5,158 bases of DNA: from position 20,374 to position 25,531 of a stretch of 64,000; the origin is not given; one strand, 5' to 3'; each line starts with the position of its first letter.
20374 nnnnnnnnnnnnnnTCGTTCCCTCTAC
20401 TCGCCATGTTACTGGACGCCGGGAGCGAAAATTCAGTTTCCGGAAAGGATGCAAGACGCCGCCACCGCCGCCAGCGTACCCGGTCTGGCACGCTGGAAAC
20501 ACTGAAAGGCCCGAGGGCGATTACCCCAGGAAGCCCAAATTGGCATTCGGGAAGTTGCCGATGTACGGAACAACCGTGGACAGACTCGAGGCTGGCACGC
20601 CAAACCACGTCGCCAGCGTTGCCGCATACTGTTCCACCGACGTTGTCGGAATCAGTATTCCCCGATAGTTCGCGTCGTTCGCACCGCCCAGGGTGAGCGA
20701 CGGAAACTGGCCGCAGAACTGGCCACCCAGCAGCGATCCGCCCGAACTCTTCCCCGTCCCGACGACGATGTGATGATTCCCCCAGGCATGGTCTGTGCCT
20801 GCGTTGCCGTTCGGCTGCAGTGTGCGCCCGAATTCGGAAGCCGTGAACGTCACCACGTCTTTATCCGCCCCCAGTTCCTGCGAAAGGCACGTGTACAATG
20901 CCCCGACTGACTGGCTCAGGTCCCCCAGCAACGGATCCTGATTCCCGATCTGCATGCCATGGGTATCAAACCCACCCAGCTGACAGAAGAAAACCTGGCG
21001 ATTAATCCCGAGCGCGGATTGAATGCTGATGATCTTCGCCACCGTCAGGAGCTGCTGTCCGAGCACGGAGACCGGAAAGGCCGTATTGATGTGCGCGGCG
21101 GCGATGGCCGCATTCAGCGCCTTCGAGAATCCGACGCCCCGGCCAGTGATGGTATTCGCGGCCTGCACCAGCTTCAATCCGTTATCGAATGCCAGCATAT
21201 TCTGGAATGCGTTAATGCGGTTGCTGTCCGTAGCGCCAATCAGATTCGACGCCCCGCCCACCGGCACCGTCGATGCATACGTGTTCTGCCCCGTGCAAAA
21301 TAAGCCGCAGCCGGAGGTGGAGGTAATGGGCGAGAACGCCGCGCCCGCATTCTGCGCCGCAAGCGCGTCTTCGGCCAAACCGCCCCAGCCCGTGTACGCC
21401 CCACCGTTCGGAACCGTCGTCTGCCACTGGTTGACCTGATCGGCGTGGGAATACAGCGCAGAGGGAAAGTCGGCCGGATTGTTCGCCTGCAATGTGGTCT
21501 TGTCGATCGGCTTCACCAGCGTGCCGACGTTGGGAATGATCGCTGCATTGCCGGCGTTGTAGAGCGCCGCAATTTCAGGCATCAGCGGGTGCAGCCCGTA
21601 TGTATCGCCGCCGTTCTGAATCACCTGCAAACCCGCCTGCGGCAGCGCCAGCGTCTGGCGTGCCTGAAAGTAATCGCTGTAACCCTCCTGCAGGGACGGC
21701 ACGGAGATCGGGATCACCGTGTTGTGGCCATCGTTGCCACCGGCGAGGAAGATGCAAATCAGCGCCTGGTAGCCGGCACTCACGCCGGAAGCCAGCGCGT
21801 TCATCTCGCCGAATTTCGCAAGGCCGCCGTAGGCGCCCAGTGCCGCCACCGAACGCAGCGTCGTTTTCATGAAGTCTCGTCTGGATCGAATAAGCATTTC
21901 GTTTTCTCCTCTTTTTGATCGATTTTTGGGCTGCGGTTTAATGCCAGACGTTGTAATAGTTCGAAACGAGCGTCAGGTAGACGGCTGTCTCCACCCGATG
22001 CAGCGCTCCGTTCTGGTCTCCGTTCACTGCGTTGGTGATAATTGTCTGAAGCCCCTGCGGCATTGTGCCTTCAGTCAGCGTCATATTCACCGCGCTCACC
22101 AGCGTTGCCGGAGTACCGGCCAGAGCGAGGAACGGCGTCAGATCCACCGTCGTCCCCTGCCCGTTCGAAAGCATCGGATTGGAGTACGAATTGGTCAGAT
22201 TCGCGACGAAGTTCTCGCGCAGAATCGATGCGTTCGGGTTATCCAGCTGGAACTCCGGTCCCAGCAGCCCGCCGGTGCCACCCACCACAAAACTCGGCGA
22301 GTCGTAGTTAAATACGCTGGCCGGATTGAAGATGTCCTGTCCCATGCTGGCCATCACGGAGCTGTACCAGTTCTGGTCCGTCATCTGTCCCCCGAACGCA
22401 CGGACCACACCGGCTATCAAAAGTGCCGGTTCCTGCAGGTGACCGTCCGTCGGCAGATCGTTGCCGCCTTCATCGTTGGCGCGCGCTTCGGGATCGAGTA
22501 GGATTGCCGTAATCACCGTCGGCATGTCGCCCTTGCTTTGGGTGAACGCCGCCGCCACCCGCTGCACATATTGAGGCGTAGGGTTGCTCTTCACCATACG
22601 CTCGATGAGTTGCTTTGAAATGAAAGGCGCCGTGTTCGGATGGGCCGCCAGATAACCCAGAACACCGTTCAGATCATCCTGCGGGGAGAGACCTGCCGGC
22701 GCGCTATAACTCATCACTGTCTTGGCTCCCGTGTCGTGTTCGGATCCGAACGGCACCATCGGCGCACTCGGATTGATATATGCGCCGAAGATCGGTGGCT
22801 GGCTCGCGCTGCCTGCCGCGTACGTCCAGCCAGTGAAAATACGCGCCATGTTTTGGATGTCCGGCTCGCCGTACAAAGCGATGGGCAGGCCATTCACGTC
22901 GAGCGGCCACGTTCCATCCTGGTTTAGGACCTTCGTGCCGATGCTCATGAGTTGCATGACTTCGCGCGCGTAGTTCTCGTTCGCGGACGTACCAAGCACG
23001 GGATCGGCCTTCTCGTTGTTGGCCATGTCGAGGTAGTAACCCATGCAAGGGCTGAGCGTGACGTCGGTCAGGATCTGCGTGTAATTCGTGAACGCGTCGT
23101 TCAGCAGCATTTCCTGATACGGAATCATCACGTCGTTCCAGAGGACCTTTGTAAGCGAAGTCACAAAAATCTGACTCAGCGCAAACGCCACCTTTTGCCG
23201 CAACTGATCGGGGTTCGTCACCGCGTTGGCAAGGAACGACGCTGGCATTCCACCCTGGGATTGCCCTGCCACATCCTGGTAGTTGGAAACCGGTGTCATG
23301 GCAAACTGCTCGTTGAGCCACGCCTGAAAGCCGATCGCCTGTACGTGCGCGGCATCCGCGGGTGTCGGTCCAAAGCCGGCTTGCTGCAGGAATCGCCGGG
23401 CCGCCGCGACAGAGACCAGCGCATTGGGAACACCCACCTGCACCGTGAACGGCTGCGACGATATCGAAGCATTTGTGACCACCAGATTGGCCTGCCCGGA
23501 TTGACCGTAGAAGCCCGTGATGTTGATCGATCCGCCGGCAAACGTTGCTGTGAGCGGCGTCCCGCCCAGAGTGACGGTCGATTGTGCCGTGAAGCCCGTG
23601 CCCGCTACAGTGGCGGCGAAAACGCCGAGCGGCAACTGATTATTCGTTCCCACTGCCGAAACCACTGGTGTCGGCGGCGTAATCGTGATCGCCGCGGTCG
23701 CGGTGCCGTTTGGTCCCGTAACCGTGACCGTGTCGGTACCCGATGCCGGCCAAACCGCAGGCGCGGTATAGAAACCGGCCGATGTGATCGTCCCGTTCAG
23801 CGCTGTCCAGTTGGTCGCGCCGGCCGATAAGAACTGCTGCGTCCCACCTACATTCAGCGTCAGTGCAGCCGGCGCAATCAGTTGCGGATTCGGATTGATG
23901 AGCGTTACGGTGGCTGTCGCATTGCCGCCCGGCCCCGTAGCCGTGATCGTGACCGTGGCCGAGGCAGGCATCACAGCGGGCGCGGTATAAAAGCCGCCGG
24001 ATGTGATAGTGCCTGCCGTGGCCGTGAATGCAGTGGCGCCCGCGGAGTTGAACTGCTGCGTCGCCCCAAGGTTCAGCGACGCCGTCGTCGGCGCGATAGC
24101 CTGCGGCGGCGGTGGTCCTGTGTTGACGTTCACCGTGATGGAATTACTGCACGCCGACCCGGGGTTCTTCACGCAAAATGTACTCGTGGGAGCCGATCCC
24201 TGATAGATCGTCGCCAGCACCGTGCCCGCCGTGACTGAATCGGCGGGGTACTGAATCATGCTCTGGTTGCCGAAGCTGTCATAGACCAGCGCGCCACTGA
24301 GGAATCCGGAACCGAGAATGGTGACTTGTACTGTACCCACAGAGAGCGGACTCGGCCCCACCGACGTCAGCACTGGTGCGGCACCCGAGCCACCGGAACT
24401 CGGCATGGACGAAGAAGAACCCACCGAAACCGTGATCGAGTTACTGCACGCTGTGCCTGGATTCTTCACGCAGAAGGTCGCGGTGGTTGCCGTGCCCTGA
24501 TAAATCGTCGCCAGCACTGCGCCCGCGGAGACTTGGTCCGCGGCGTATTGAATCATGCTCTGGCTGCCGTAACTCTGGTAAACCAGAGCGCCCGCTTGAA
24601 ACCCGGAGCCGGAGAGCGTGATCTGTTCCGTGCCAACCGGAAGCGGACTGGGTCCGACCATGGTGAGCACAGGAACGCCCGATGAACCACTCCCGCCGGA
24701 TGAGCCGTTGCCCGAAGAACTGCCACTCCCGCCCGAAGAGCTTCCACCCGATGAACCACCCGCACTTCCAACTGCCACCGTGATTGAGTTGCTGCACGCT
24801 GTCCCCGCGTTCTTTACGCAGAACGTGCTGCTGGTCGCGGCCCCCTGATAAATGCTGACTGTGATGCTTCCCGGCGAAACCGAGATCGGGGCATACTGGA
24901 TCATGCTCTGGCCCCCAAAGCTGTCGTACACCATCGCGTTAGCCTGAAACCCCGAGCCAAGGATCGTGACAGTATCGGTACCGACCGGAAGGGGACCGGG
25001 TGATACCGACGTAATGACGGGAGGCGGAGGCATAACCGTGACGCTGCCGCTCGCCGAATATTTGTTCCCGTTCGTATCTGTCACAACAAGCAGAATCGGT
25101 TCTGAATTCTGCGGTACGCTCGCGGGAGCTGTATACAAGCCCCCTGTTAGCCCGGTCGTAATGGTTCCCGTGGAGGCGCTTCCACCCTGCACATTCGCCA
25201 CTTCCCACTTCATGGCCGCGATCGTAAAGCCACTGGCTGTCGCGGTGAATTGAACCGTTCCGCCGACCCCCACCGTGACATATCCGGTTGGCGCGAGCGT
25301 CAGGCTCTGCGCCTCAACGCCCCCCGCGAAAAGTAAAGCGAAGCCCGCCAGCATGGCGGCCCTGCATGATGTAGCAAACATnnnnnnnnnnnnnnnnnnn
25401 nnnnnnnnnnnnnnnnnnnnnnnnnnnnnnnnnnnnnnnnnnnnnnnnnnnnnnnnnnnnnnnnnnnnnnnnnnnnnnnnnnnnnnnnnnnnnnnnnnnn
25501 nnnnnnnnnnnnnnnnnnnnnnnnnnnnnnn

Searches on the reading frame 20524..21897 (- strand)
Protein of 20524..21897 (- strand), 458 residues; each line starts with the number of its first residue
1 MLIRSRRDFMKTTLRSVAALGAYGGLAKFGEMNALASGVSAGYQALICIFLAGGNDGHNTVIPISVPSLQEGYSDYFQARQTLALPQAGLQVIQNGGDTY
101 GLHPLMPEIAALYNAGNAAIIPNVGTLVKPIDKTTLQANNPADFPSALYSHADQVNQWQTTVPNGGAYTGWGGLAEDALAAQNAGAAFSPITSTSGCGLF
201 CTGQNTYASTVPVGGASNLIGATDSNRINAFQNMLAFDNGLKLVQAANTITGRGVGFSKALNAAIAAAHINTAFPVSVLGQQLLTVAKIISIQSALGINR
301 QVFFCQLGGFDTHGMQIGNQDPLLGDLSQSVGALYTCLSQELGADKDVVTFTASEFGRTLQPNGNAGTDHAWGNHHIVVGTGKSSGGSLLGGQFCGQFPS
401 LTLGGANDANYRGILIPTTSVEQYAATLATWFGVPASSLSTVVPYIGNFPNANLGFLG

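Call 96: search_protein_families(library=pfam, proteins=[window:20524-21897:-], max_evalue=0.001)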
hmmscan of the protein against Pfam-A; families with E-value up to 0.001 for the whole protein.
window:20524-21897:- (458 aa): 1 family
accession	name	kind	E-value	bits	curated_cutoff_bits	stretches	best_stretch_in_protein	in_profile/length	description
PF07394.17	DUF1501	-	5.4e-25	88.8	27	1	44-404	2-342/390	Protein of unknown function (DUF1501)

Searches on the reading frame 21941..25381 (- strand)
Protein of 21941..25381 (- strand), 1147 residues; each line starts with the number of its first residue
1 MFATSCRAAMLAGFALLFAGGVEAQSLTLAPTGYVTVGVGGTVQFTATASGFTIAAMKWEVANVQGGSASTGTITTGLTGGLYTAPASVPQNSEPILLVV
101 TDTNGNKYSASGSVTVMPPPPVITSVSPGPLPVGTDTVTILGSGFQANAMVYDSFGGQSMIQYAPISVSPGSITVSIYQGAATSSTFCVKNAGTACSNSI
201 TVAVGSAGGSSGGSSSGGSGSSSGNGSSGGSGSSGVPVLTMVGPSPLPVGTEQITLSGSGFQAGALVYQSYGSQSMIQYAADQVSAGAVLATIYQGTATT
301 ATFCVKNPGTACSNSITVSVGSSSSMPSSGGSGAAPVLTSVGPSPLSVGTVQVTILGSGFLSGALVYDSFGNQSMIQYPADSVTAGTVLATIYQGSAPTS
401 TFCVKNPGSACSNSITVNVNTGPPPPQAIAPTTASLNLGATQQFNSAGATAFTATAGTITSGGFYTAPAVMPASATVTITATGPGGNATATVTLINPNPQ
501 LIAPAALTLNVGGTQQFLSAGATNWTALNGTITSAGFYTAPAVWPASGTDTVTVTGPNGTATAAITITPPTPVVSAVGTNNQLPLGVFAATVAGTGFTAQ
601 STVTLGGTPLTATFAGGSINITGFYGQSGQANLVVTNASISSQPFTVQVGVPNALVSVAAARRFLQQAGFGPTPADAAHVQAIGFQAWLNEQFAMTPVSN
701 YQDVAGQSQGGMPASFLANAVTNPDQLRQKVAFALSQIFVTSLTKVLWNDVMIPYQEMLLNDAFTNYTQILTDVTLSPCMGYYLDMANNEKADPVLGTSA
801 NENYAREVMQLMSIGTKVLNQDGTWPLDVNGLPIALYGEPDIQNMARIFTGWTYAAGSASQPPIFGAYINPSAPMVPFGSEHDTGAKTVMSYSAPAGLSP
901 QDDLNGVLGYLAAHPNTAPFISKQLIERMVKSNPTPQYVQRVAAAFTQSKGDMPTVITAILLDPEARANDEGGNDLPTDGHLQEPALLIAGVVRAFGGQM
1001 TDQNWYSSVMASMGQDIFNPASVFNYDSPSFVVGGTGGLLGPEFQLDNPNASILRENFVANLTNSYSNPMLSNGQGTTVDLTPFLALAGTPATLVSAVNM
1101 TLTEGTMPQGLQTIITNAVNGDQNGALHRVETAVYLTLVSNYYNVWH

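Call 96: search_protein_families(library=pfam, proteins=[window:21941-25381:-], max_evalue=0.001)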
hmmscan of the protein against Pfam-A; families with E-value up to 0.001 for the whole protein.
window:21941-25381:- (1147 aa): 1 family
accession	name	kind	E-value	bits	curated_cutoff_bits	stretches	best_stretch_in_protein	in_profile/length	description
PF08811.16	DUF1800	-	1.5e-86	291.7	26.1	1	663-1144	1-418/419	Protein of unknown function (DUF1800)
